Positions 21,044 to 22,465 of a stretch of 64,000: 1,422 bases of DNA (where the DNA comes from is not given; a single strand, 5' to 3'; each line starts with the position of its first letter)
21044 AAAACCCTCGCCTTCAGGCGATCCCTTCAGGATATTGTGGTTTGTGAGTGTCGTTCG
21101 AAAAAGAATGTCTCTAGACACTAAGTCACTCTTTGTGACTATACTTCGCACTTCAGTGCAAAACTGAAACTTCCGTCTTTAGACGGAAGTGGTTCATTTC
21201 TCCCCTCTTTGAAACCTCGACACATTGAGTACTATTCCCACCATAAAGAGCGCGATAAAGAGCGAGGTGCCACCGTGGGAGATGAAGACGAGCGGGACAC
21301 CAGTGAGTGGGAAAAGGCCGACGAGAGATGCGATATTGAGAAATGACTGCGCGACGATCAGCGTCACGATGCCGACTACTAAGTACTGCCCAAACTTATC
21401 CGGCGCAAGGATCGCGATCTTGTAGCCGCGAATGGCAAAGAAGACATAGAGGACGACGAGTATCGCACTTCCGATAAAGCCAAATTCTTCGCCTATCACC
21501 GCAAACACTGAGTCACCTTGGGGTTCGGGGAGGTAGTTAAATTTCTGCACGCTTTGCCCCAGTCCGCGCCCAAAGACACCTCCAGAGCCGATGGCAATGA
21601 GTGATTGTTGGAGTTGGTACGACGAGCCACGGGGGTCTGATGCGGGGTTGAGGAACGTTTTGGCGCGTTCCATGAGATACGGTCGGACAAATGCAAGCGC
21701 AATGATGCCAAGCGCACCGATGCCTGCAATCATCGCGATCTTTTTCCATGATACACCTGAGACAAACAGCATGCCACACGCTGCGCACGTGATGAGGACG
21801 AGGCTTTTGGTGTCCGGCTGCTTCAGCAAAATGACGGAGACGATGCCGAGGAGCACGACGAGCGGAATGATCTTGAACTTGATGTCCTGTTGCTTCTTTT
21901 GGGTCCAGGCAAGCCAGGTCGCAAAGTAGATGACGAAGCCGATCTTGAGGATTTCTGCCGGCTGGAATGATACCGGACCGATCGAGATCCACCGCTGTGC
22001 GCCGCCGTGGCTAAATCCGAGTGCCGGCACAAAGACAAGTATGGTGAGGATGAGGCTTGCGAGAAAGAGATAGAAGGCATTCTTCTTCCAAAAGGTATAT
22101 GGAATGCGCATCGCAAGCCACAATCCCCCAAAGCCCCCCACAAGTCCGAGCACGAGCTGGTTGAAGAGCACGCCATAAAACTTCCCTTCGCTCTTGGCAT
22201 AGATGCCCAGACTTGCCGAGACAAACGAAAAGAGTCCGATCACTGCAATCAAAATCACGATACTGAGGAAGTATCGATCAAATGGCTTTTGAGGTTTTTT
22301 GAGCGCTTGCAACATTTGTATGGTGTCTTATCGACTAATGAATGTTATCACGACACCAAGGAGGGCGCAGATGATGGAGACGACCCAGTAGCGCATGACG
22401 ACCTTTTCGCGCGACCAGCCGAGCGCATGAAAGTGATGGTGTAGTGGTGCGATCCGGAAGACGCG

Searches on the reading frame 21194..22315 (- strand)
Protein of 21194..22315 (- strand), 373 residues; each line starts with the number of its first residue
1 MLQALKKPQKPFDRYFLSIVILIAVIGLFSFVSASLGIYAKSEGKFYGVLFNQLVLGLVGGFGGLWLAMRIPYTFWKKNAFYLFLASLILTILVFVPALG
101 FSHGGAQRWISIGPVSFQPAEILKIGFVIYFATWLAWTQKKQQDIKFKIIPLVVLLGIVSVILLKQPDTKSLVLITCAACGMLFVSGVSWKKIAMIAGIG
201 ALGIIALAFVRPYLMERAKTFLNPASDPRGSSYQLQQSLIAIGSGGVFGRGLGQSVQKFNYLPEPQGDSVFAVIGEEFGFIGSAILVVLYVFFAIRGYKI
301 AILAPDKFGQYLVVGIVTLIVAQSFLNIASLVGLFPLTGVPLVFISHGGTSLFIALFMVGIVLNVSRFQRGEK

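Call 5: search_protein_families(library=pfam, proteins=[window:21194-22315:-], max_evalue=0.01)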
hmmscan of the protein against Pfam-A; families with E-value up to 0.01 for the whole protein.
window:21194-22315:- (373 aa): 1 family
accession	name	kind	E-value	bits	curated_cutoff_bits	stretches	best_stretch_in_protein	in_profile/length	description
PF01098.24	FTSW_RODA_SPOVE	-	1.4e-95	320.8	26.4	1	16-370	4-355/356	Cell cycle protein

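Call 47: find_related_loci(query=window:21194-22315:-, collection=metagenome_contigs, flank=4000)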
Query window:21194-22315:- (373 aa) in metagenome_contigs; peptide patterns used: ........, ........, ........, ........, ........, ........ (x = any residue, [..] = any of these).
320 stretches matched a pattern; 206 encode a relative of the query (tblastn E <= 1e-3); the best 80 are kept; 80 distinct loci.
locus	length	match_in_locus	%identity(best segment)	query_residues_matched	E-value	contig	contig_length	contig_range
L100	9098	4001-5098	75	7-373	0e+0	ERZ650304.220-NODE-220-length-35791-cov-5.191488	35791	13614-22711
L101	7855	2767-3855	74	7-369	0e+0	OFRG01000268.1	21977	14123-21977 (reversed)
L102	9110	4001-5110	74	1-370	0e+0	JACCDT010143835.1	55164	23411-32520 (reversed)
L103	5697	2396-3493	72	4-370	1e-180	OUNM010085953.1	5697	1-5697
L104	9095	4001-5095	73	6-370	2e-176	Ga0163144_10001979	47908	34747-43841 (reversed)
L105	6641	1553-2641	73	7-370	2e-176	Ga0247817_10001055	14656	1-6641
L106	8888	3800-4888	73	7-370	5e-175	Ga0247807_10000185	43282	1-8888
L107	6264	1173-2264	74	7-370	3e-170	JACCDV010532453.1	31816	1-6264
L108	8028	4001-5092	74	7-370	6e-170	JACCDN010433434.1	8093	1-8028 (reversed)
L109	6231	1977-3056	72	11-370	1e-169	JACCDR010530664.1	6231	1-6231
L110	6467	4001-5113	72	3-373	6e-167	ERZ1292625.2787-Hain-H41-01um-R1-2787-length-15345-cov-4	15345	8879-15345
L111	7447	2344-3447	70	3-370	3e-164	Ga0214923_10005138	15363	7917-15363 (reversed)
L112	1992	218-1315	70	4-370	1e-177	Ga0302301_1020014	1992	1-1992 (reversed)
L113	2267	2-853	76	87-370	8e-153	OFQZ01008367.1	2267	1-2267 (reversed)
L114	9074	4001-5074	60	9-366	4e-138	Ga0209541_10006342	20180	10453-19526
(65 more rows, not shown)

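Call 103: search_protein_families(library=padloc, proteins=[L180:4364-4951:-, L184:4170-4514:-], max_evalue=1)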
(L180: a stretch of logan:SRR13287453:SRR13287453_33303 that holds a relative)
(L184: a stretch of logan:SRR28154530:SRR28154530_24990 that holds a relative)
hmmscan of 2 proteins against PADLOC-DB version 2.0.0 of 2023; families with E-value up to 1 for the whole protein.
L180:4364-4951:- (195 aa): 0 families

L184:4170-4514:- (114 aa): 0 families

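Call 104: search_protein_families(library=pfam, proteins=[L180:4364-4951:-, L184:4170-4514:-], max_evalue=1)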
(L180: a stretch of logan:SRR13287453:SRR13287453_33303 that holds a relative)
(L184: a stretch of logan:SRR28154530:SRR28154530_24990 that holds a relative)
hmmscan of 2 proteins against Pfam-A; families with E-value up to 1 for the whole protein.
L180:4364-4951:- (195 aa): 0 families

L184:4170-4514:- (114 aa): 0 families
